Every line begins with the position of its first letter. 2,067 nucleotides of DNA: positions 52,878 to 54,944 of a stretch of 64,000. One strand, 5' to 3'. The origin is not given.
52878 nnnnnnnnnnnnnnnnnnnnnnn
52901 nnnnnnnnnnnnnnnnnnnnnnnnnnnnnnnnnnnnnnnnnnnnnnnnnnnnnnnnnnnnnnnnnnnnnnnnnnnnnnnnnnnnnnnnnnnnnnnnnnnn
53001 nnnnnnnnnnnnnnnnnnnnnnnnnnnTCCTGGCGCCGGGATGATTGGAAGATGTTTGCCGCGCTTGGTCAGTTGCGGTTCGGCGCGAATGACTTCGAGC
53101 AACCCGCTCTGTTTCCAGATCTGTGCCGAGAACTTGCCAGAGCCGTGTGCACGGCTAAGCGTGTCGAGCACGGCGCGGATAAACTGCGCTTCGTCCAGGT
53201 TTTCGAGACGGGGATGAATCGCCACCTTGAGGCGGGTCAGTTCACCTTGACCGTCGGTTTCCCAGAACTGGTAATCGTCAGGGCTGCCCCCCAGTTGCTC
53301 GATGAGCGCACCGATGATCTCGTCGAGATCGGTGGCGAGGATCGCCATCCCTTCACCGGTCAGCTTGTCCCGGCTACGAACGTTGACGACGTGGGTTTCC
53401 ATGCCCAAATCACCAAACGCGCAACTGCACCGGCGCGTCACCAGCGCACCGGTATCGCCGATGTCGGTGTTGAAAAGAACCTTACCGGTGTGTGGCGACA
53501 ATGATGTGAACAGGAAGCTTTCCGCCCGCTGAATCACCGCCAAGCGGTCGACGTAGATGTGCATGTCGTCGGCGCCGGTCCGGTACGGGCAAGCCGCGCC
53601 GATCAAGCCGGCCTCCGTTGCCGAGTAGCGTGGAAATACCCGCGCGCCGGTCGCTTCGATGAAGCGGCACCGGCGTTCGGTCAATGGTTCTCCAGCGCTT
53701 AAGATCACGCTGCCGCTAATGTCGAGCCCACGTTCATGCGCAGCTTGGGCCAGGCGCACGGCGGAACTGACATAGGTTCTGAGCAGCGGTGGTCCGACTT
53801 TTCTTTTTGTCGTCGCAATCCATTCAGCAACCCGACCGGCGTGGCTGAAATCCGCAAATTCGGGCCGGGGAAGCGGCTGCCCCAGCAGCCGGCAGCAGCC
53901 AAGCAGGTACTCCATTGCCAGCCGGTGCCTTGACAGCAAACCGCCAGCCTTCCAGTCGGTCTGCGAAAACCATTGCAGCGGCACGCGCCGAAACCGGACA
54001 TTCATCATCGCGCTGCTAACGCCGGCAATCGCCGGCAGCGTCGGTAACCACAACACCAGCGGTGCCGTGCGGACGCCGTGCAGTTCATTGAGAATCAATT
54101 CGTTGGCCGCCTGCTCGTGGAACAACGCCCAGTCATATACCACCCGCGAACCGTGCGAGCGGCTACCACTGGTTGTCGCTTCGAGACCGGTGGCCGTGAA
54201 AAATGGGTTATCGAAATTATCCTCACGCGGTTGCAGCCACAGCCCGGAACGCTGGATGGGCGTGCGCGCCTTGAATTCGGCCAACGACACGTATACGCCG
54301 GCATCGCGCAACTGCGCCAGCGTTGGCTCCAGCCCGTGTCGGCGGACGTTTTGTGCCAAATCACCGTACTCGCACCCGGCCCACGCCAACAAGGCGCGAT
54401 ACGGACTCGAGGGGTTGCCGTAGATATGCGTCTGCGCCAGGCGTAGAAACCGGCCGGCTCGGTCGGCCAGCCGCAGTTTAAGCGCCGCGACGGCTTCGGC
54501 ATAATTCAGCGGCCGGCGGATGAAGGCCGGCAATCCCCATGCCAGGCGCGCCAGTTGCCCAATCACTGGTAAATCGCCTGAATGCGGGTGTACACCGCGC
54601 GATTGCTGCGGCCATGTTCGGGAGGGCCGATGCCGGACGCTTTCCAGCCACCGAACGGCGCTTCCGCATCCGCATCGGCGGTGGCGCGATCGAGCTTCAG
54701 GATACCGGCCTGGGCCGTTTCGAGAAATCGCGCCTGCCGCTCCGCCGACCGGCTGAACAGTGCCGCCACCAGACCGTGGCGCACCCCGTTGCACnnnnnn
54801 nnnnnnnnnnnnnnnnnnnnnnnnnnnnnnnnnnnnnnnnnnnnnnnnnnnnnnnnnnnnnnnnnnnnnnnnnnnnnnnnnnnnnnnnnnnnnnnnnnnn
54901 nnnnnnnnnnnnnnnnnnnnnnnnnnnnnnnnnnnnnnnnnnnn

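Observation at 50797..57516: Four-gene minus-strand operon linked by ATGA/GTGA start-stop overlaps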

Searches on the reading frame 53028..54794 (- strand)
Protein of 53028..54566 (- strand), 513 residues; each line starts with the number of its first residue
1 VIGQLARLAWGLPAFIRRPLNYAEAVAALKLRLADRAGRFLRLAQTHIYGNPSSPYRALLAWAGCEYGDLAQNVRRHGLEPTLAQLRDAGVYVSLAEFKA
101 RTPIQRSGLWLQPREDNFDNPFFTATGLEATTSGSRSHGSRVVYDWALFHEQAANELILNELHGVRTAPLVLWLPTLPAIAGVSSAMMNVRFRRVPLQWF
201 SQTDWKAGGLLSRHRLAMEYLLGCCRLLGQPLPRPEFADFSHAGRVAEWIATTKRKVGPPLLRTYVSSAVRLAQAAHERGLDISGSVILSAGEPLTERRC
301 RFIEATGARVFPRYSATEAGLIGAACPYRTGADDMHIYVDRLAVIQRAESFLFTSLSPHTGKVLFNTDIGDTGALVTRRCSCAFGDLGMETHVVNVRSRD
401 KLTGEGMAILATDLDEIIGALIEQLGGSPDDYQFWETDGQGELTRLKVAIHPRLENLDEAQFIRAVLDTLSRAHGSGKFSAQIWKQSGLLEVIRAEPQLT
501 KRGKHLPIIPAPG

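Call 7: search_protein_families(library=pfam, proteins=[window:53028-54566:-], max_evalue=0.001)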
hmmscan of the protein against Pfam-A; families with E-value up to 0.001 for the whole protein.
window:53028-54566:- (513 aa): 0 families

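Call 9: search_protein_families(library=ncbifam, proteins=[window:53028-54566:-], max_evalue=0.001)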
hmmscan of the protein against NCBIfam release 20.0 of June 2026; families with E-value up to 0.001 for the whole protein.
window:53028-54566:- (513 aa): 0 families

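Call 10: search_protein_families(library=pfam, proteins=[window:53028-54566:-, window:53028-54794:-], max_evalue=10)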
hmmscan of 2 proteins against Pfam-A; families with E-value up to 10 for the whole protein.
window:53028-54566:- (513 aa): 0 families

window:53028-54794:- (589 aa): 0 families
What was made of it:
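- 53025..54566 (-): Gene 3: PaaK-like adenylate-forming enzyme of a family with no Pfam or NCBIfam model (513 aa). No hits in calls 7, 9, 10.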

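Call 14: search_solved_structures(query=window:53028-54566:-, max_evalue=10, show_alignments=2)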
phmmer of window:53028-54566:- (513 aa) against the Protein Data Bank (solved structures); distinct sequences matched with E-value up to 10: 1.
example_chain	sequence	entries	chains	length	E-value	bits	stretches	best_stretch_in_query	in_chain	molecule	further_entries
9s3l_A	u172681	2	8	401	0.00085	21.2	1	286-383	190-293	Phenylacetate-CoA ligase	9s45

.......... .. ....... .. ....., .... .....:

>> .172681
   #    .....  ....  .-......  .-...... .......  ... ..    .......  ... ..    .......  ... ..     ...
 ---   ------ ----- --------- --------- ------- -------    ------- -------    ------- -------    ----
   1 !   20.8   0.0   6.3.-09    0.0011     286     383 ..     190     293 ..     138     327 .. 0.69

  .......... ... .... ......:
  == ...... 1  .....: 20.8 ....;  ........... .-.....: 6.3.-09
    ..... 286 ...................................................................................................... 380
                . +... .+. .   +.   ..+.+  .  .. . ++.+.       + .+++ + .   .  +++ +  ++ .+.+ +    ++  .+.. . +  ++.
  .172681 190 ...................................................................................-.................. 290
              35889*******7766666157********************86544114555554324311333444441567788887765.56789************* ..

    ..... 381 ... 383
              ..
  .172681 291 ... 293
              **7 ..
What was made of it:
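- On PaaK-type adenylate-forming enzymes (ANL superfamily): The only sequence hit in PDB is 9s3l at E 8.5e-4 (call 14).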

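Call 18: find_homologous_proteins(query=window:53028-54566:-, max_evalue=0.00001)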
Query window:53028-54566:- (513 aa): 168 proteins with E <= 0.00001 among 8000 candidates; the best 120 are listed.
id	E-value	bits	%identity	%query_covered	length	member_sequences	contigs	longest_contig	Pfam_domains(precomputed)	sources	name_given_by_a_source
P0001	0.0e+0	1171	100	100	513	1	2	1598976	-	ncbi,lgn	ncbi:MAG: hypothetical protein U1F76_03500 [Candidatus Competibacteraceae bacterium]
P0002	0.0e+0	1026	87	100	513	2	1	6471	-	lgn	-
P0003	1.3e-182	626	57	100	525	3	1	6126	-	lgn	-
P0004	4.3e-175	601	55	98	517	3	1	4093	-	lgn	-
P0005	6.5e-175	601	53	100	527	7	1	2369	-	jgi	-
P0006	2.0e-169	583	51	100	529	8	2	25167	-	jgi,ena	-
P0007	3.0e-169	582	51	99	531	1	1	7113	-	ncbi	-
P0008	2.8e-166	572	50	100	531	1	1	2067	-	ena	-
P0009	5.1e-166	571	50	99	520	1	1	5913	-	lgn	-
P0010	5.5e-165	568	51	100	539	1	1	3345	-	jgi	-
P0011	1.8e-164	566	54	98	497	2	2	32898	-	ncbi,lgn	-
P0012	1.3e-163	563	50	100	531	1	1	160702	-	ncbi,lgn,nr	ncbi:MAG: hypothetical protein IBX72_00955 [Nitrospirae bacterium]|nr:hypothetical protein [Nitrospi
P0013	4.0e-162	559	52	97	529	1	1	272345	-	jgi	-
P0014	7.1e-162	558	49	100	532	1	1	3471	-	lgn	-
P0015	8.7e-161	554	50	99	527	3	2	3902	-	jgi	jgi:hypothetical protein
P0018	3.5e-159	549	51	99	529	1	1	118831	-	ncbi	-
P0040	1.5e-141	491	45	98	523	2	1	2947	-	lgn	-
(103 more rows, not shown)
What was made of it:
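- Checked: NCBI holds a 513-aa product for the third gene (call 18).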

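Call 24: find_related_loci(query=A2, collection=genome_contigs, flank=10000)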
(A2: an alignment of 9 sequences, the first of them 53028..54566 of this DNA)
Query A2 (513 aa) in genome_contigs; peptide patterns used: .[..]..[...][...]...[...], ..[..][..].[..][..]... (x = any residue, [..] = any of these).
62 stretches matched a pattern; 46 encode a relative of the query (tblastn E <= 1e-3); 46 distinct loci.
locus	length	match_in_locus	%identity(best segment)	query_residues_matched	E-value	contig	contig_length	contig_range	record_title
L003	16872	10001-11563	50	2-512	2e-173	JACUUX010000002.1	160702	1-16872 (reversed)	MAG: Nitrospirae bacterium isolate Kmv42 NODE_18_length_160702_cov_90.507579, whole genome shotgun sequence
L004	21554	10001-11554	51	2-509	8e-166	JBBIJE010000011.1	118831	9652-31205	MAG: Myxococcales bacterium isolate SIF170217_bin_155 NODE_185_length_118831_cov_19.283584, whole genome shotgun sequenc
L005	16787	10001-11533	46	11-513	6e-160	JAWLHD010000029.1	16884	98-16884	MAG: Anaerohalosphaeraceae bacterium isolate 30dZY2.bin.36 NODE_4146_length_16884_cov_3.213464, whole genome shotgun seq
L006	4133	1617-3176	52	2-512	6e-163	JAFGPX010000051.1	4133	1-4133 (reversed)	MAG: Deltaproteobacteria bacterium isolate Zod_Metabat.714 k87_1858290, whole genome shotgun sequence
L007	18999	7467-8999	46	11-513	4e-158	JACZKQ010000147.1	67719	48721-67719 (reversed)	MAG: Phycisphaerae bacterium isolate MAG49 planctomycetaceae_1_contig_1166909, whole genome shotgun sequence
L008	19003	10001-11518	47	15-512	1e-156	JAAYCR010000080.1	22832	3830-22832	MAG: Phycisphaerae bacterium isolate AS06rmzACSIP_475 662301_AS06, whole genome shotgun sequence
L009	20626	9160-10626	48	29-513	2e-154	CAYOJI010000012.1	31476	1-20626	MAG TPA_asm: uncultured Nitrospiraceae bacterium isolate binchicken_co40_94 genome assembly, contig: NODE_985_length_314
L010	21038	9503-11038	45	5-508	2e-151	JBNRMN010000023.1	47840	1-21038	MAG: Anaerohalosphaeraceae bacterium isolate UACH.ghe k127_233539, whole genome shotgun sequence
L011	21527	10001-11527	46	2-500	4e-144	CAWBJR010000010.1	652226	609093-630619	MAG: uncultured delta proteobacterium isolate MFD05512.bin.2.16 genome assembly, contig: contig_29541, whole genome shot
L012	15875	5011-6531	43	8-513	2e-134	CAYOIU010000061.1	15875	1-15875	MAG TPA_asm: uncultured Desulfobacteraceae bacterium isolate SRP214966_co4_492 genome assembly, contig: NODE_3351_length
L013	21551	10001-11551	47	2-513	4e-161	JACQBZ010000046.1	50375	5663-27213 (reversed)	MAG: Nitrospirae bacterium isolate NC_groundwater_955_Pr1_S-0.2um_56_113 Montesol18-Sp2_coassembly_scaffold_263883, whol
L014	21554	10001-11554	37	2-508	1e-103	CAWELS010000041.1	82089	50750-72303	MAG: Bryobacterales bacterium isolate MFD05684.bin.2.124 genome assembly, contig: contig_61069, whole genome shotgun seq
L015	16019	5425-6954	34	6-508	7e-98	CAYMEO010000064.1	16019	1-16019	MAG TPA_asm: uncultured Spirochaetia bacterium isolate binchicken_co71_42 genome assembly, contig: NODE_1582_length_1601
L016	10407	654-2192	38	6-508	6e-96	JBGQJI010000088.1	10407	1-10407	MAG: Candidatus Methylomirabilis sp. isolate OBJ2_061818_070_27 k141_1882632_length_10407_cov_8.9829, whole genome shotg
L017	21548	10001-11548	35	2-508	4e-93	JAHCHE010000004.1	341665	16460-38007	MAG: Bryobacteraceae bacterium isolate TGS_ACI2 ACI2_4, whole genome shotgun sequence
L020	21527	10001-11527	36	7-508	2e-90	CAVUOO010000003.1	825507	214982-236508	MAG: uncultured Gemmatimonadales bacterium isolate MFD06085.bin.3.113 genome assembly, contig: contig_15904, whole genom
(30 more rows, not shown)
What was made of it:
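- Tried and rejected: I repeated the scan with 9 sequences (call 24).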

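Call 32: find_encoding_contigs(protein=P0018, flank=10000, max_places=2)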
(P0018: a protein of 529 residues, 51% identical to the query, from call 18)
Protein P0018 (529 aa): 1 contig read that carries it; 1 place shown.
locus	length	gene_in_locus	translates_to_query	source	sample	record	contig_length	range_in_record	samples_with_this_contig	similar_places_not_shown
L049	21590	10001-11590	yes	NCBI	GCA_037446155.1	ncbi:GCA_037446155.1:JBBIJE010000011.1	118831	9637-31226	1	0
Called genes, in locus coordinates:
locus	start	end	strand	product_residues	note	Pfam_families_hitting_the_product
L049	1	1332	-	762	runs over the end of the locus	PF03460:NIR_SIR_ferr, PF01077:NIR_SIR, PF03460:NIR_SIR_ferr, PF01077:NIR_SIR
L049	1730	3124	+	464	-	PF00291:PALP, PF00581:Rhodanese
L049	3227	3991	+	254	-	PF11716:MDMPI_N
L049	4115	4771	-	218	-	PF13489:Methyltransf_23, PF01209:Ubie_methyltran, PF05175:MTS, PF08241:Methyltransf_11, PF08242:Methyltransf_12, PF13649:Methyltransf_25, PF13847:Methyltransf_31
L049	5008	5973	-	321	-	PF07722:Peptidase_C26, PF00117:GATase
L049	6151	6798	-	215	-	PF03006:HlyIII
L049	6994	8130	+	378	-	PF00180:Iso_dh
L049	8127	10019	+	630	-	PF00857:Isochorismatase, PF00171:Aldedh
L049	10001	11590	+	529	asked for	-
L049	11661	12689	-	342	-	PF13280:WYL, PF25583:WCX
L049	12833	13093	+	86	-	-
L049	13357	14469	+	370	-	PF00149:Metallophos, PF12850:Metallophos_2 (weak)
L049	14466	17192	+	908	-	PF02463:SMC_N, PF13476:AAA_23 (weak)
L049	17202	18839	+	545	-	PF00580:UvrD-helicase (faint), PF13191:AAA_16 (weak), PF13245:AAA_19 (weak), PF13604:AAA_30 (weak), PF13538:UvrD_C_2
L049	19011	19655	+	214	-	PF00440:TetR_N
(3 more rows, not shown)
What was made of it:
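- The three genes stand alone as an operon in a Myxococcales genome (call 32). The cassette stands alone in the Myxococcales genome (call 32).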

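Call 33: find_encoding_contigs(protein=P0040, flank=10000, max_places=2)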
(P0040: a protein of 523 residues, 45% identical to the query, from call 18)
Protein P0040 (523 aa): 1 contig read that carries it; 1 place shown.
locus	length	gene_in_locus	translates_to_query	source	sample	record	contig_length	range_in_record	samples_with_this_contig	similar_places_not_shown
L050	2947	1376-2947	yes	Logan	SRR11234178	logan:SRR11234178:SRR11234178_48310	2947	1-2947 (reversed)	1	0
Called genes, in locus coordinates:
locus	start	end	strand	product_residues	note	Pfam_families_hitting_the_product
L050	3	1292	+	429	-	?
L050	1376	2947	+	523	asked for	?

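Call 46: predict_structure(alignment_id=A3)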
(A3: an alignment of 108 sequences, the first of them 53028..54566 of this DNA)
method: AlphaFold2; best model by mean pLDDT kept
length: 513 residues; sequences in the alignment: 108
mean_pLDDT: 91.1   pTM: 0.90
mean pLDDT of the five models: 91.1, 90.6, 89.7, 88.8, 88.1
residues with pLDDT >= 90: 375; 70-90: 107; 50-70: 30; < 50: 1
segments of 3 or more residues with pLDDT < 50: none
pLDDT, mean of each block of 10 residues (from residue 1): 74 91 98 98 98 98 99 99 98 95 97 96 81 67 92 97 97 90 94 96 77 85 94 93 96 98 95 97 98 90 98 93 96 96 95 96 96 95 97 88 62 88 93 81 80 93 93 74 83 92 83 79
secondary structure, 60 per line:
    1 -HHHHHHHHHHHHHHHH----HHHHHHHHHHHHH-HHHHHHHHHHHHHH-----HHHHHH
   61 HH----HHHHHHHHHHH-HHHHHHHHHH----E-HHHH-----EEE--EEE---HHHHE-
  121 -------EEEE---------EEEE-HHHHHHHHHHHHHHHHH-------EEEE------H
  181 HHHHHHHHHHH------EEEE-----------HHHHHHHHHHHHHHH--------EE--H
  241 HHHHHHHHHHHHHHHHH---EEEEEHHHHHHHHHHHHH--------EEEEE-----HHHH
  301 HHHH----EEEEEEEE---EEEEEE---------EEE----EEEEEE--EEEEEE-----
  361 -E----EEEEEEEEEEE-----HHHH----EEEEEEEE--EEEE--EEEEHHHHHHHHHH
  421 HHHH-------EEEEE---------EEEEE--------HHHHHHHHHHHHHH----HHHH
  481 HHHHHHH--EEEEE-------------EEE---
elements in order: H2-17 H22-34 H36-49 H55-62 H67-77 H79-88 H95-98 E104-106 E109-111 H115-118 E128-131 E141-144 H146-162 E170-173 H180-191 E198-201 H213-227 H240-257 E261-265 H266-278 E287-291 H297-304 E309-316 E320-325 E335-337 E342-347 E350-355 E367-377 H383-386 E391-398 E401-404 E407-410 H411-424 E432-436 E446-450 H459-472 H477-487 E490-494 E508-510
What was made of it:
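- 53025..54566 (-): The AF2 model has pLDDT 91 (call 46).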

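Call 48: fold_search(model_id=the predicted structure, library=pdb)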
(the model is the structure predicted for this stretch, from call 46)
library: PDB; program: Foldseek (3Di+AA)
matches with E <= 10: 1535; with E <= 0.001: 201
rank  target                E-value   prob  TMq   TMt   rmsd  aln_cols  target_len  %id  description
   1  2y27_A                1.3e-17  1.00  0.59  0.69   6.9       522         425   15  crystal structure of PaaK1 in complex with ATP from Burkholderia cenocepacia (released 2011-05-04)
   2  2y27_B                1.5e-16  1.00  0.59  0.69   7.2       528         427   14  crystal structure of PaaK1 in complex with ATP from Burkholderia cenocepacia (released 2011-05-04)
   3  4rvn_B                1.3e-15  1.00  0.56  0.66   6.6       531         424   14  Crystal structure of a Putative Acyl-CoA ligase (BT_0428) from Bacteroides thetaiotaomicron VPI-5482 at 2.20 A resolut (released 2015-01-21)
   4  4r1l_C                2.2e-15  1.00  0.46  0.53  12.0       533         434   14  Crystal structure of a Putative Acyl-CoA ligase (BT_0428) from Bacteroides thetaiotaomicron VPI-5482 at 2.42 A resolut (released 2014-08-27)
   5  4rvn_D                4.9e-15  1.00  0.55  0.64   6.7       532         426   14  Crystal structure of a Putative Acyl-CoA ligase (BT_0428) from Bacteroides thetaiotaomicron VPI-5482 at 2.20 A resolut (released 2015-01-21)
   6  4r1m_A                4.9e-15  1.00  0.46  0.53  12.4       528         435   14  Crystal structure of a Putative Acyl-CoA ligase (BT_0428) from Bacteroides thetaiotaomicron VPI-5482 at 2.48 A resolut (released 2014-08-27)
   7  6six_A                5.2e-15  1.00  0.48  0.55   8.4       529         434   15  PaaK family AMP-ligase with ANP (released 2020-01-15)
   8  4r1l_A                1.1e-14  1.00  0.45  0.52  11.7       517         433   15  Crystal structure of a Putative Acyl-CoA ligase (BT_0428) from Bacteroides thetaiotaomicron VPI-5482 at 2.42 A resolut (released 2014-08-27)
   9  6siy_B                1.7e-14  1.00  0.48  0.55   7.8       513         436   15  PaaK family AMP-ligase with AMP and substrate (released 2020-01-15)
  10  6he0                  2.4e-14  1.00  0.48  0.51  12.5       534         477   16  Crystal structure of 2-Hydroxyisobutyryl-CoA Ligase (HCL) in complex with 2-HIB-AMP and CoA in the thioesterfication sta (released 2019-08-28)
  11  6siw_B                2.5e-14  1.00  0.49  0.56   7.9       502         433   15  PaaK family AMP-ligase with AMP (released 2020-01-15)
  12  6siy_A                2.7e-14  1.00  0.49  0.56   7.7       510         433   15  PaaK family AMP-ligase with AMP and substrate (released 2020-01-15)
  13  6tm4_BBB              5.6e-14  1.00  0.48  0.55   7.9       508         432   14  NatL2 in complex with two molecules of salicylic acid (released 2020-01-15)
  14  6siw_A                6.2e-14  1.00  0.50  0.57   8.0       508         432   15  PaaK family AMP-ligase with AMP (released 2020-01-15)
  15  6tm4_AAA              6.2e-14  1.00  0.48  0.56   7.9       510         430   14  NatL2 in complex with two molecules of salicylic acid (released 2020-01-15)
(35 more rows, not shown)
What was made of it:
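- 53025..54566 (-): The Foldseek top hits are PaaK1 2y27 (E 1e-17), BT_0428 and NatL2 (call 48).
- On PaaK-type adenylate-forming enzymes (ANL superfamily): Foldseek against PDB: PaaK1 2y27 at E 1.3e-17, probability 1.00 (call 48), on a model with pLDDT 91 (call 46).
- Closest known: PaaK-family AMP ligases. Same: Two-domain PaaK fold, TM 0.59/0.69, E 1e-17 (call 48).
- The PaaK fold of gene 3 (calls 46, 48).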

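Call 49: search_protein_families(library=pfam, proteins=[L003:14312-15430:+, L003:12902-14299:+, L003:2530-3270:-, L016:2259-3374:+, L013:8319-9011:+, L020:12520-14160:+], max_evalue=0.00001)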
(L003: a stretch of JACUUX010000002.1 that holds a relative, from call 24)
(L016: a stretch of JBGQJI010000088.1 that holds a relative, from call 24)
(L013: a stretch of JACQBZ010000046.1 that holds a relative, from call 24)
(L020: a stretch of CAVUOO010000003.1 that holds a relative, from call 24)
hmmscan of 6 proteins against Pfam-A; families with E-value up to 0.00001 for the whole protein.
L003:14312-15430:+ (373 aa): 5 families
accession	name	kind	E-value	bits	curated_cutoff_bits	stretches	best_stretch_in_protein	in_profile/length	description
PF00534.26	Glycos_transf_1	-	4.8e-28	98.3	26.4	1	189-346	13-171/172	Glycosyl transferases group 1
PF13692.12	Glyco_trans_1_4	-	1.4e-24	87.4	27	1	193-333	3-142/142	Glycosyl transferases group 1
PF13439.12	Glyco_transf_4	-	1.4e-12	48.4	28.5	1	17-180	1-167/170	Glycosyltransferase Family 4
PF20706.3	GT4-conflict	-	7.8e-09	35.4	26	1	188-299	194-312/385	Family 4 Glycosyltransferase in conflict systems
PF13524.12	Glyco_trans_1_2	-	1.9e-07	31.5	25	1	214-347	9-128/144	Glycosyl transferase-like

L003:12902-14299:+ (466 aa): 0 families

L003:2530-3270:- (246 aa): 1 family
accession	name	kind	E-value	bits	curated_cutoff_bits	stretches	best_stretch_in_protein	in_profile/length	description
PF00005.33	ABC_tran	-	1.9e-20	74.3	25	1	41-172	1-135/137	ABC transporter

L016:2259-3374:+ (372 aa): 2 families
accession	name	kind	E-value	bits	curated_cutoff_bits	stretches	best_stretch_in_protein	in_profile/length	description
PF09084.16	NMT1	-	7.8e-19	68.9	20.5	1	78-287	4-206/216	NMT1/THI5 like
PF13379.11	NMT1_2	-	1.9e-17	64.4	24.7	1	62-297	2-245/252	NMT1-like family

L013:8319-9011:+ (231 aa): 4 families
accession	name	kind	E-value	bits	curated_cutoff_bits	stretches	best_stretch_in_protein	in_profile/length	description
PF00106.31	adh_short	-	2.7e-48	164.5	26.6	1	5-193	2-187/195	short chain dehydrogenase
PF13561.12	adh_short_C2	-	7.7e-39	134.1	27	1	10-194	1-182/236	Enoyl-(Acyl carrier protein) reductase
PF08659.16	KR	-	4.1e-13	50.1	22.6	1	7-146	4-141/180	KR domain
PF01370.27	Epimerase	-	2.7e-08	34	20.9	1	7-77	2-66/240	NAD dependent epimerase/dehydratase family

L020:12520-14160:+ (547 aa): 1 family
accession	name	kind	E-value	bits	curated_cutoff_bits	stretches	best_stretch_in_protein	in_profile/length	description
PF01663.27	Phosphodiest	-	1.3e-08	35.3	23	1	61-326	16-239/342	Type I phosphodiesterase / nucleotide pyrophosphatase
